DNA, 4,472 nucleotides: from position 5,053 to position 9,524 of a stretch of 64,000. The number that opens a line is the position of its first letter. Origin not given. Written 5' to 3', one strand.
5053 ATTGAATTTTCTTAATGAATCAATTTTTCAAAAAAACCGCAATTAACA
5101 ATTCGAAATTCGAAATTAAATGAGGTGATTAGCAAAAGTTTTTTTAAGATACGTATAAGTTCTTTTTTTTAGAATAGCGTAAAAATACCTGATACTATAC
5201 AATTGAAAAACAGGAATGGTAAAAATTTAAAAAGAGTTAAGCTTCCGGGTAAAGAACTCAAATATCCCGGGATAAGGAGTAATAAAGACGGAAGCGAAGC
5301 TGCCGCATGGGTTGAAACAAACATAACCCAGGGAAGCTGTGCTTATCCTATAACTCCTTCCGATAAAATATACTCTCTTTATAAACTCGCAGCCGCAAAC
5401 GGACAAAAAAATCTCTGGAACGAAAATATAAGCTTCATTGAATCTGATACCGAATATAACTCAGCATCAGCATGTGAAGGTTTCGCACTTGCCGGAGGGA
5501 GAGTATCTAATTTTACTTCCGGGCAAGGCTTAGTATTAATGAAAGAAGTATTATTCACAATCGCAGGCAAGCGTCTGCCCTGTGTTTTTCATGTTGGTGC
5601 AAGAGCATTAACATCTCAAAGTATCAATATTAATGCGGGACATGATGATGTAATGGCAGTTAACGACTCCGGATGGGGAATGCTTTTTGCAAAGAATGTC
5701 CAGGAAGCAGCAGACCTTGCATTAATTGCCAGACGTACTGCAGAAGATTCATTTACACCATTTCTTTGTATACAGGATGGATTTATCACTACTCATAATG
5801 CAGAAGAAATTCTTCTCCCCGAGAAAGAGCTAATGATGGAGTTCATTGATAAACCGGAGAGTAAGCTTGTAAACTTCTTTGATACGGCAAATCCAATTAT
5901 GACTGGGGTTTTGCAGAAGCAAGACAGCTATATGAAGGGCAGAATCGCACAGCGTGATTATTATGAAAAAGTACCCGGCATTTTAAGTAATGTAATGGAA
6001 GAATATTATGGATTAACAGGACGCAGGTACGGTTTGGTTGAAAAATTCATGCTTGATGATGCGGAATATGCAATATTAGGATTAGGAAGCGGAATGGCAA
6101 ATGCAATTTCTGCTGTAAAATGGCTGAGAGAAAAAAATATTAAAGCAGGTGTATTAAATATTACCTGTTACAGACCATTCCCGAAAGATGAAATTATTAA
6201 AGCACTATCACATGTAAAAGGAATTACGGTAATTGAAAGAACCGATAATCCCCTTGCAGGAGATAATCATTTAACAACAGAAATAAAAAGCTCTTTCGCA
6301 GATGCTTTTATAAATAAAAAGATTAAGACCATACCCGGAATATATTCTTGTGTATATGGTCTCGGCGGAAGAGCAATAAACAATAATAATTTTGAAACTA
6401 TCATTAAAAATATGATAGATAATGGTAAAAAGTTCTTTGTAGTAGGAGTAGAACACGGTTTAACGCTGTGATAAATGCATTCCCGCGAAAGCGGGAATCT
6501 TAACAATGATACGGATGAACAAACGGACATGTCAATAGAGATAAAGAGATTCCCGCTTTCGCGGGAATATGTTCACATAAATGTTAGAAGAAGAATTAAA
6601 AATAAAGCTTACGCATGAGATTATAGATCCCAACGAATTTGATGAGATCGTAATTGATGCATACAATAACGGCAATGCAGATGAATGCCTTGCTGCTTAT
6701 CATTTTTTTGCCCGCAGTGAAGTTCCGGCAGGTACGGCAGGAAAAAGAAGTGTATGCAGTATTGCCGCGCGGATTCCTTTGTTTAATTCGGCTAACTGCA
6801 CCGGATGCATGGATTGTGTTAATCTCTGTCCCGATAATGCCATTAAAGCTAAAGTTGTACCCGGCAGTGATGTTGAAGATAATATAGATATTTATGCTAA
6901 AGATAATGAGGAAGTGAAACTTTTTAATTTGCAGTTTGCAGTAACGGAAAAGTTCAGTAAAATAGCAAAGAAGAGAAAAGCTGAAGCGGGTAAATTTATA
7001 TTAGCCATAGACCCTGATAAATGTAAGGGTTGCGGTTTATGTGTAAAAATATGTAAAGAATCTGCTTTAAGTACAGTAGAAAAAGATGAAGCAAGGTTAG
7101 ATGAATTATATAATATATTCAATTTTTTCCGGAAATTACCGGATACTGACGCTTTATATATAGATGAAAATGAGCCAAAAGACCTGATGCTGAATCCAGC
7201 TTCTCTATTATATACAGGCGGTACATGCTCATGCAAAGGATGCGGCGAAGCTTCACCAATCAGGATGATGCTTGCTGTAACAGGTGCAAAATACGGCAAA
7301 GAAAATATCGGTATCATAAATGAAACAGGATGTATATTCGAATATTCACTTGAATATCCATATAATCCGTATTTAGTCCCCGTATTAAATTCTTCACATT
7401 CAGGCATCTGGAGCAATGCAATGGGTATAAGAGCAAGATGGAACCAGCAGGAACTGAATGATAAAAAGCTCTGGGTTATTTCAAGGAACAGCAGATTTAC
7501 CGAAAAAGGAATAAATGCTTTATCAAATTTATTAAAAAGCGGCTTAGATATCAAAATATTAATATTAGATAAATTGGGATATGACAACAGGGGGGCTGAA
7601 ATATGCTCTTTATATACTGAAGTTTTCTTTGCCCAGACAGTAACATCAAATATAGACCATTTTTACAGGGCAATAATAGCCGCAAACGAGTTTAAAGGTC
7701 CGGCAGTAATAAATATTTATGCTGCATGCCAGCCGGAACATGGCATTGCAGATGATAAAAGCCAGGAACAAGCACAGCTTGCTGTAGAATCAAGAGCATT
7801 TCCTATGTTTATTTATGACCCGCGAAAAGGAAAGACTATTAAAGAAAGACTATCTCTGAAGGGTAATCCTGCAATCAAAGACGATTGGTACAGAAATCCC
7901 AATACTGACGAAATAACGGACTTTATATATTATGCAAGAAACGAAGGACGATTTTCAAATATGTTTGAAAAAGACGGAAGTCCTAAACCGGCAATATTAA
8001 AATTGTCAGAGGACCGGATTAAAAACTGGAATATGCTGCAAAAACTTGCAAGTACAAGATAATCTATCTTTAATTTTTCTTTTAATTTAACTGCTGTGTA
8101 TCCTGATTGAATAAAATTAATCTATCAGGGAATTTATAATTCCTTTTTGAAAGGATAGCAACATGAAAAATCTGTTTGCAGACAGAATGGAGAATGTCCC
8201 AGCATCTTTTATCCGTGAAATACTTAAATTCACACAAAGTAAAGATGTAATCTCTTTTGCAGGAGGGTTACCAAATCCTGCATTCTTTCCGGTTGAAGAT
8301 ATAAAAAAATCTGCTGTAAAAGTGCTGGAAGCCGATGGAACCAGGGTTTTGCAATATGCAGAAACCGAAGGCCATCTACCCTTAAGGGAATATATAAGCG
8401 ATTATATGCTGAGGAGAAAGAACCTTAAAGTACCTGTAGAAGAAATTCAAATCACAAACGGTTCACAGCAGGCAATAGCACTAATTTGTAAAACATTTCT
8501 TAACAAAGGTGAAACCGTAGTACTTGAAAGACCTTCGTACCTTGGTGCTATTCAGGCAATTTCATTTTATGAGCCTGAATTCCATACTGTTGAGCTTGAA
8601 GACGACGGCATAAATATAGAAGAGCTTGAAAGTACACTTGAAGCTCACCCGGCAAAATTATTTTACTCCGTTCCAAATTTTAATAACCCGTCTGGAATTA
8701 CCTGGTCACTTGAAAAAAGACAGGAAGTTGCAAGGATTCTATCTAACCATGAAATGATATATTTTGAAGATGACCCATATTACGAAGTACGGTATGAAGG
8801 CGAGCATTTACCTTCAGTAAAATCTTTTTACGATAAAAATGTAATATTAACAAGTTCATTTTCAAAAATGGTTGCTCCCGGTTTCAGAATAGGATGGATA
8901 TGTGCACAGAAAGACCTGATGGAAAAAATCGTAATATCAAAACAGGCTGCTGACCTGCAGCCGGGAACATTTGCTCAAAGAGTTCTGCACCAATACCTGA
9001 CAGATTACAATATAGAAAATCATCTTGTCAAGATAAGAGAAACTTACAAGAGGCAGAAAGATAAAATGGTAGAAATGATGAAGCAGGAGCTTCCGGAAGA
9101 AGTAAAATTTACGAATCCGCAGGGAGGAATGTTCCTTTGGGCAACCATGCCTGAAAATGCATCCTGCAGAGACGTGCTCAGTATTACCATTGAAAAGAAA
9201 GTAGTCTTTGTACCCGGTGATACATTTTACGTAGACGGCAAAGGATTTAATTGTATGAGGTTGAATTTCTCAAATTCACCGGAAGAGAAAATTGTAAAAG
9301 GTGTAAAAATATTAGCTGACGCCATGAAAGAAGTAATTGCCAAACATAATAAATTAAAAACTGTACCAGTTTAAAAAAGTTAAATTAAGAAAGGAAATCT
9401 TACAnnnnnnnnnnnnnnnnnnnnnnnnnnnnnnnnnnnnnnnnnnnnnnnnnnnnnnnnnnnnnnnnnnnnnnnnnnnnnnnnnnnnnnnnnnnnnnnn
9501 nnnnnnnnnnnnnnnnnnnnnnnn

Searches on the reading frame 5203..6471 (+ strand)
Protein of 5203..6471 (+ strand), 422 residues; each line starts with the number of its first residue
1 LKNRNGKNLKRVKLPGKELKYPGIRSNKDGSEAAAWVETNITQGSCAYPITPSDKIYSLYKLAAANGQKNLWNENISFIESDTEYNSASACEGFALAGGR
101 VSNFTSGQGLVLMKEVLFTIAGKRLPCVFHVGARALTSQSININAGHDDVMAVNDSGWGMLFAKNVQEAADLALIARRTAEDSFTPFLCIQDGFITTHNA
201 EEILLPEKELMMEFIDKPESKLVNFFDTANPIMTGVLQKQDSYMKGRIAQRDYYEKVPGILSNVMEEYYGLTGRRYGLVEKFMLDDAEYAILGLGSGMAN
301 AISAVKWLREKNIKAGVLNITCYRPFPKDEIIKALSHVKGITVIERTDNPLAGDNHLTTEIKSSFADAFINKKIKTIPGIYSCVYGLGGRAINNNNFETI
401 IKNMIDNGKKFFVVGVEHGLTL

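Call 33: search_protein_families(library=pfam, proteins=[window:5203-6471:+])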
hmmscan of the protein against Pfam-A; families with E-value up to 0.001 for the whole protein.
window:5203-6471:+ (422 aa): 3 families
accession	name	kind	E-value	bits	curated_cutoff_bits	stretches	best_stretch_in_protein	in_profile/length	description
PF01855.24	POR_N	-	6.9e-53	180.2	27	1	45-265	11-230/231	Pyruvate flavodoxin/ferredoxin oxidoreductase, thiamine diP-bdg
PF17147.9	PFOR_II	-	6.2e-18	65.5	27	1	287-394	1-99/102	Pyruvate:ferredoxin oxidoreductase core domain II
PF02780.25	Transketolase_C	-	5.1e-06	26.8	25.9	1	288-345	11-68/124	Transketolase, C-terminal domain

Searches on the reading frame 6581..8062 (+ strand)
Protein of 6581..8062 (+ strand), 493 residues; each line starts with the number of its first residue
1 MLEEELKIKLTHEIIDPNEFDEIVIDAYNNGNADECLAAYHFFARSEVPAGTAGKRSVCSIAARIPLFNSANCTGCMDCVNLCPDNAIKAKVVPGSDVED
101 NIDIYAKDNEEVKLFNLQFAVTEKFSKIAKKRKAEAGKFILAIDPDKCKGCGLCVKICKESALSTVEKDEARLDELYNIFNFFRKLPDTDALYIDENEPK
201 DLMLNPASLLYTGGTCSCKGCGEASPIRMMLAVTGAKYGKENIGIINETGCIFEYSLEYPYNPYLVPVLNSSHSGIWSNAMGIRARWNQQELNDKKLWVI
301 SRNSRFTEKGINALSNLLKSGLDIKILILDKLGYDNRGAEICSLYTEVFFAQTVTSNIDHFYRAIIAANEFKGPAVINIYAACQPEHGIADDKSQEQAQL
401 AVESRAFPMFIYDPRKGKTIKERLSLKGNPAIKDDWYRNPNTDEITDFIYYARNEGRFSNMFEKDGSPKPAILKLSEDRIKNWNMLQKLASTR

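Call 33: search_protein_families(library=pfam, proteins=[window:6581-8062:+])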
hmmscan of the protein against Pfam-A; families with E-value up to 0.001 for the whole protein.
window:6581-8062:+ (493 aa): 9 families
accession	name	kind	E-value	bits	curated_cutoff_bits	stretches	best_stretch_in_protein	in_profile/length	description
PF12837.12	Fer4_6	-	8.3e-11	41.7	25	2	142-162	3-23/24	4Fe-4S binding domain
PF00037.32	Fer4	-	3e-10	39.9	21.1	2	143-163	3-23/24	4Fe-4S binding domain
PF12838.12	Fer4_7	-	1.6e-08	35.3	27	1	72-160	1-50/52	4Fe-4S dicluster domain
PF12797.12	Fer4_2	-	1.9e-07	31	24.5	2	142-159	4-21/22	4Fe-4S binding domain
PF13484.11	Fer4_16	-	8.1e-07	30.2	30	1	72-98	1-29/66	4Fe-4S double cluster binding domain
PF13237.11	Fer4_10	-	4.1e-06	27.1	25.5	1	67-158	3-52/53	4Fe-4S dicluster domain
PF13187.11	Fer4_9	-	6.9e-06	26.4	27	1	72-162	1-51/52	4Fe-4S dicluster domain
PF14697.11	Fer4_21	-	1.2e-05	25.8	35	1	143-172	3-32/59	4Fe-4S dicluster domain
PF13459.11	Fer4_15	-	3.6e-05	24.8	22.4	0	142-160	2-20/66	4Fe-4S single cluster domain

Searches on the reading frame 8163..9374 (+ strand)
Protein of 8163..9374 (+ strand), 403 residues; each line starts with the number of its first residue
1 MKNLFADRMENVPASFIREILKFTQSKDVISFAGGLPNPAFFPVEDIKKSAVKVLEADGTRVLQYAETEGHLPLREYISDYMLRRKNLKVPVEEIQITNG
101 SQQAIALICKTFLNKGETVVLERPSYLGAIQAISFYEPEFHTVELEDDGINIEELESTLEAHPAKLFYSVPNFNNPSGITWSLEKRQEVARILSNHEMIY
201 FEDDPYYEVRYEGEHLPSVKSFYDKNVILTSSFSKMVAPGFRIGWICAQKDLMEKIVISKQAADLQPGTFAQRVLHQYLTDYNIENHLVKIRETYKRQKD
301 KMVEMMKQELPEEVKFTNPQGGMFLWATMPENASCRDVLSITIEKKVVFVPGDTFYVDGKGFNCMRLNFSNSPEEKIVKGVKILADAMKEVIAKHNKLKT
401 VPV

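Call 10: search_protein_families(library=pfam, proteins=[window:8163-9374:+])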
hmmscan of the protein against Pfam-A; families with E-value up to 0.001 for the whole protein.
window:8163-9374:+ (403 aa): 2 families
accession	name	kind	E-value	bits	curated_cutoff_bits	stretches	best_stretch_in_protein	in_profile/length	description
PF00155.27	Aminotran_1_2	-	5.5e-40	138.1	19.7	1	39-381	11-358/361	Aminotransferase class I and II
PF12897.13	Asp_aminotransf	-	7.9e-09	35.2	27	1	139-360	147-379/421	Aspartate amino-transferase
